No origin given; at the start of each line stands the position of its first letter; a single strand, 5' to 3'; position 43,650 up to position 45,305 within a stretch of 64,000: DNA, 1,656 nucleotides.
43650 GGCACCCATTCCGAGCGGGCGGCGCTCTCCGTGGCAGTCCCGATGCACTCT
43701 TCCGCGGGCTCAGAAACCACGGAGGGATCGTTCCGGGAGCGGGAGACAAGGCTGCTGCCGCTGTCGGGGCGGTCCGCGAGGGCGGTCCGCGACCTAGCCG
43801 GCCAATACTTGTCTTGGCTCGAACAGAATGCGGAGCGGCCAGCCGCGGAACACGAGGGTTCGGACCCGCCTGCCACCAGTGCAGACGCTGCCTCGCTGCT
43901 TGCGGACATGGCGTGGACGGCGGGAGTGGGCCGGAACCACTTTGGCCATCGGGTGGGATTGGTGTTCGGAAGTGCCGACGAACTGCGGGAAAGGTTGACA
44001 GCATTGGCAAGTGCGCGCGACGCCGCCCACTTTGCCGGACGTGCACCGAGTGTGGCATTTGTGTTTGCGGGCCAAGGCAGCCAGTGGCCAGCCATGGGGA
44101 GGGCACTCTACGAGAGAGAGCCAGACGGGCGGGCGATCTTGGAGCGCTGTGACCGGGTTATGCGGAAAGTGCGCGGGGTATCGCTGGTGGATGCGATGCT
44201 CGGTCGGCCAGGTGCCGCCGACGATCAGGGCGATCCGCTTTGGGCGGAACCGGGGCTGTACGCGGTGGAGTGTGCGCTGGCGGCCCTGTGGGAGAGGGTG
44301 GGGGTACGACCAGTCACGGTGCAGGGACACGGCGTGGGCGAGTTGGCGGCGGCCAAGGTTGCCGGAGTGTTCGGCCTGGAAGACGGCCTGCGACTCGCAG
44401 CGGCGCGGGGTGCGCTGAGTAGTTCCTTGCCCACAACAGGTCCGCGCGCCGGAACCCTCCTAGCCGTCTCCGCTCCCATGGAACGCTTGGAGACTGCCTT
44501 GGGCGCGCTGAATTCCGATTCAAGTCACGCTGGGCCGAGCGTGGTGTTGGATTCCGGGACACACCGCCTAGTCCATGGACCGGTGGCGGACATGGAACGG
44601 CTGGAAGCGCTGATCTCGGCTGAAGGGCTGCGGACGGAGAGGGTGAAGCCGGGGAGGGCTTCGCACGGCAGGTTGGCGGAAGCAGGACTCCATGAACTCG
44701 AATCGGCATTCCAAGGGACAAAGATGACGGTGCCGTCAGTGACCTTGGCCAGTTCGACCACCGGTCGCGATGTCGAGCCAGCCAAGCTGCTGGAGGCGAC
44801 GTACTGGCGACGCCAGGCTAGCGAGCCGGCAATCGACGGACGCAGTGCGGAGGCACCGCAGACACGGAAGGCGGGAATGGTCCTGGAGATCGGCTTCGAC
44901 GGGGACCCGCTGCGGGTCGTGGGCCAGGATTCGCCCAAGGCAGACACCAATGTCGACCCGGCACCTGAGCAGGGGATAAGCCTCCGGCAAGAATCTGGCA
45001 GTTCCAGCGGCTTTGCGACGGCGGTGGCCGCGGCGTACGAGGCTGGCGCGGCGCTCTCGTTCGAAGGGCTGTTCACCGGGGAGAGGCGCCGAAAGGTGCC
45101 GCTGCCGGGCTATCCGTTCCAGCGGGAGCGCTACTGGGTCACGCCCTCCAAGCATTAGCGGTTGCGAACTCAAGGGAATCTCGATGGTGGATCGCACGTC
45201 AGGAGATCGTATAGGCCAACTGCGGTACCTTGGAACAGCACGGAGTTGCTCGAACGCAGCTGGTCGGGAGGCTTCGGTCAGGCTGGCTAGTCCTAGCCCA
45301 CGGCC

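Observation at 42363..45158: Assembly line ends in KS-AT0 with no carrier protein and no release domain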

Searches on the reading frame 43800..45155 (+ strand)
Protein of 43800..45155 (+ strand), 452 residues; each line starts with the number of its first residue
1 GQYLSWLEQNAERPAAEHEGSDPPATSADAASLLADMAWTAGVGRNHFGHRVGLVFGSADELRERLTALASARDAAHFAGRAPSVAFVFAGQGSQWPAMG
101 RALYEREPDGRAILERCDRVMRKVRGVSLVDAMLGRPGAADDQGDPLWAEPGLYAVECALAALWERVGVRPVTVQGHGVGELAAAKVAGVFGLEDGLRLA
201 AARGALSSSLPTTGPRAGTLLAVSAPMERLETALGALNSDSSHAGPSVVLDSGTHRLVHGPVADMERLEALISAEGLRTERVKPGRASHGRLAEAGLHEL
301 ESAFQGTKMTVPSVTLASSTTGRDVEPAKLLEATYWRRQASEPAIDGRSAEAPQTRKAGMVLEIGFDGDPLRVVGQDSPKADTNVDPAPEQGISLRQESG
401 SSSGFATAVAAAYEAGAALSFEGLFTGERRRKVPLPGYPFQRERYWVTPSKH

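Call 9: find_homologous_proteins(query=window:43800-45155:+, max_evalue=1e-20)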
Query window:43800-45155:+ (452 aa): 171 proteins with E <= 1e-20 among 8000 candidates; the best 120 are listed.
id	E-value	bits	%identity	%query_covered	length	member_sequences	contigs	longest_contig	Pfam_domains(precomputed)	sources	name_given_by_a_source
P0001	5.0e-105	370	46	99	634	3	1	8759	PF22336.3,PF21089.4,PF22621.3,PF00698.27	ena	-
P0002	1.5e-104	369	47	100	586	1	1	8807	PF22336.3,PF22621.3,PF00698.27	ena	-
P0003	2.2e-103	365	48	92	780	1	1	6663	PF21089.4,PF22621.3,PF00698.27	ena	-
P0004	1.9e-102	362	46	100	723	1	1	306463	PF21089.4,PF22621.3,PF16197.12,PF00698.27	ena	-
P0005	4.1e-101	357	43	99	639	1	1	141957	PF21089.4,PF22621.3,PF00698.27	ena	-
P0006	5.0e-100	354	46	100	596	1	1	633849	PF22336.3,PF21089.4,PF22621.3,PF00698.27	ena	-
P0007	4.6e-99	351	45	100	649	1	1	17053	PF22336.3,PF22621.3,PF02801.29,PF16197.12,PF00698.27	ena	-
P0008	5.4e-99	350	47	91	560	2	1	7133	PF21089.4,PF00698.27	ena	-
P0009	4.5e-97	344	43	95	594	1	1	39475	PF22336.3,PF22621.3,PF00698.27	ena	-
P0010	2.3e-93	332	45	91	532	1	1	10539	PF21089.4,PF00698.27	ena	-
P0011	6.1e-93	330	41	100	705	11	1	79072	PF22336.3,PF22621.3,PF02801.29,PF16197.12,PF00698.27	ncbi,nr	ncbi:MAG: type I polyketide synthase [Bacteroidota bacterium]|nr:type I polyketide synthase [Bactero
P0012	1.8e-92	329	42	99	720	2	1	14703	PF22336.3,PF21089.4,PF22621.3,PF00698.27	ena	-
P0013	3.9e-89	318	42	98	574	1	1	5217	PF22336.3,PF22621.3,PF16197.12,PF00698.27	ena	-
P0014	2.5e-88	315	40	99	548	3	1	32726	PF22336.3,PF22621.3,PF00698.27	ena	-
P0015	3.0e-87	312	55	47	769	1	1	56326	PF22336.3,PF00109.33,PF22621.3,PF00108.30,PF02801.29,PF16197.12,PF00698.27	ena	-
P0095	9.3e-64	234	51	44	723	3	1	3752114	PF22336.3,PF00109.33,PF22621.3,PF00108.30,PF02801.29,PF16197.12,PF00698.27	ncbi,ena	-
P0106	6.7e-61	225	39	100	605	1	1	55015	PF22336.3,PF22621.3,PF02801.29,PF16197.12,PF00698.27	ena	-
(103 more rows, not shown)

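Call 35: find_encoding_contigs(protein=P0014, flank=10000, max_places=3)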
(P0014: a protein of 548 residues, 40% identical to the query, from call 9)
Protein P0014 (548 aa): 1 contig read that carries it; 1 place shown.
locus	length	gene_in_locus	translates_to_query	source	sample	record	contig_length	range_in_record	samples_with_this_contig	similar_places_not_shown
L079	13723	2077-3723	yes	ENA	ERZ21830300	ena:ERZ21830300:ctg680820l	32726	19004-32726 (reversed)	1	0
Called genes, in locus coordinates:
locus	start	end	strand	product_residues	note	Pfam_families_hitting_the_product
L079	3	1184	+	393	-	?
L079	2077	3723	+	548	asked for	PF22621:CurL-like_PKS_C, PF22336:RhiE-like_linker (weak), PF00698:Acyl_transf_1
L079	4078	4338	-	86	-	PF00550:PP-binding (weak)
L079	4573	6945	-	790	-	PF03176:MMPL, PF02355:SecD_SecF_C (weak), PF00873:ACR_tran (faint), PF02460:Patched, PF03176:MMPL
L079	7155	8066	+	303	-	PF12146:Hydrolase_4, PF00561:Abhydrolase_1 (weak), PF12697:Abhydrolase_6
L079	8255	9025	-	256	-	PF22624:AASDHPPT_N (weak), PF01648:ACPS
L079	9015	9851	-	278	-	PF00149:Metallophos, PF12850:Metallophos_2 (faint)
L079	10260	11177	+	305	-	PF12697:Abhydrolase_6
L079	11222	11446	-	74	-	-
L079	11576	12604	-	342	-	PF01297:ZnuA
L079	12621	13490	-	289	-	PF00950:ABC-3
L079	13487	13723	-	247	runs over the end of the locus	PF00005:ABC_tran, PF02463:SMC_N (faint), PF13304:AAA_21 (faint)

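Call 36: find_encoding_contigs(protein=P0106, flank=10000, max_places=3)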
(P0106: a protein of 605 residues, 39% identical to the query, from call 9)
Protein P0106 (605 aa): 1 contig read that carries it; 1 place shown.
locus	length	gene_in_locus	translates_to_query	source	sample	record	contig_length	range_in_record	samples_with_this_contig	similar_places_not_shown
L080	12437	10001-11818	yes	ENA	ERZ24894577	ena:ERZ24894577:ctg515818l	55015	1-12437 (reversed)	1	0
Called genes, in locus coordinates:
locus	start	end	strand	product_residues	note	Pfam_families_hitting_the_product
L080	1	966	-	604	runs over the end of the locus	PF00860:Xan_ur_permease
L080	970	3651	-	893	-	-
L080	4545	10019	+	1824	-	PF14765:PS-DH, PF08241:Methyltransf_11, PF08242:Methyltransf_12, PF13489:Methyltransf_23, PF13649:Methyltransf_25, PF22953:SpnB_Rossmann, PF08240:ADH_N, PF00107:ADH_zinc_N, +7 more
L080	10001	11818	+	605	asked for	PF02801:Ketoacyl-synt_C, PF16197:KAsynt_C_assoc, PF22336:RhiE-like_linker (weak), PF22621:CurL-like_PKS_C, PF00698:Acyl_transf_1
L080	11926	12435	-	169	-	?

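Call 39: find_encoding_contigs(protein=P0095, flank=10000, max_places=3)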
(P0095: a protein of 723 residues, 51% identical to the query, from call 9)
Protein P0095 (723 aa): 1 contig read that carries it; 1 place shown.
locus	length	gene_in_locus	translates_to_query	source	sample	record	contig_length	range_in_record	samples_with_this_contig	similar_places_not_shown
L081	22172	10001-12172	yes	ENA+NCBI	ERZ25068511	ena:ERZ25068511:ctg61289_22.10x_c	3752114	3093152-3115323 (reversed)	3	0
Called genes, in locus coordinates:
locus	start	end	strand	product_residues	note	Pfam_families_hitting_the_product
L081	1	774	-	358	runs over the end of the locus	PF03706:LPG_synthase_TM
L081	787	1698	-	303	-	PF02633:Creatininase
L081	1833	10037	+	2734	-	PF00109:ketoacyl-synt, PF02801:Ketoacyl-synt_C, PF16197:KAsynt_C_assoc, PF22621:CurL-like_PKS_C, PF00698:Acyl_transf_1, PF21089:PKS_DH_N, PF14765:PS-DH, PF08242:Methyltransf_12, +13 more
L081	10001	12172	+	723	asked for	PF00108:Thiolase_N (faint), PF00109:ketoacyl-synt, PF02801:Ketoacyl-synt_C, PF16197:KAsynt_C_assoc, PF22621:CurL-like_PKS_C (faint), PF22336:RhiE-like_linker, PF00698:Acyl_transf_1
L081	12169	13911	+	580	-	PF00860:Xan_ur_permease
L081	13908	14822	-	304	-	PF12697:Abhydrolase_6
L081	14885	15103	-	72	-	PF00550:PP-binding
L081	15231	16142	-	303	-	PF00106:adh_short, PF08659:KR, PF13561:adh_short_C2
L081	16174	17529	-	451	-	PF00202:Aminotran_3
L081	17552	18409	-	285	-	PF02737:3HCDH_N, PF00725:3HCDH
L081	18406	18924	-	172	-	PF00583:Acetyltransf_1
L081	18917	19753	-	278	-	PF00378:ECH_1, PF16113:ECH_2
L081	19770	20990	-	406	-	PF00108:Thiolase_N, PF00109:ketoacyl-synt (faint), PF02803:Thiolase_C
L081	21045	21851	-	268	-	PF00378:ECH_1, PF16113:ECH_2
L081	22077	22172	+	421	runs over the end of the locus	PF07690:MFS_1, PF13347:MFS_2, PF06779:MFS_4 (faint), PF12832:MFS_1_like (faint), PF00083:Sugar_tr (weak), PF07690:MFS_1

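Call 87: search_protein_representatives(protein=window:43800-45155:+)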
Query: 452 residues. Proteins with E-value up to 0.001 (for the whole library): 37961; up to 1e-10: 24955; up to 1e-30: 7798. The best 150 are listed.
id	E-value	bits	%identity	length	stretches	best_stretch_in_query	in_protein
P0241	3.2e-233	791.0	45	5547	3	30-447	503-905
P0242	9.4e-216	733.5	40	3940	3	25-448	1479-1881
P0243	3.6e-204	695.3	47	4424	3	2-449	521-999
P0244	2.0e-188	643.4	31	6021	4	33-447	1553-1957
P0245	1.4e-168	578.0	44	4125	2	1-450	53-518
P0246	7.0e-168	575.7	47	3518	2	32-448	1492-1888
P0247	3.6e-167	573.4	44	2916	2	32-448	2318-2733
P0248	3.5e-165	566.9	52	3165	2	3-448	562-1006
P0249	1.4e-160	551.7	46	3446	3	20-451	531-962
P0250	4.7e-160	549.9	33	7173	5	33-447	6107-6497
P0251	4.9e-157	540.0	32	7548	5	31-447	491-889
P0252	6.3e-157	539.6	43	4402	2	35-449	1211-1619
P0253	4.7e-155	533.5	42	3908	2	32-448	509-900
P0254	1.2e-148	512.4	42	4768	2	33-451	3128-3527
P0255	3.8e-147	507.4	43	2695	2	32-448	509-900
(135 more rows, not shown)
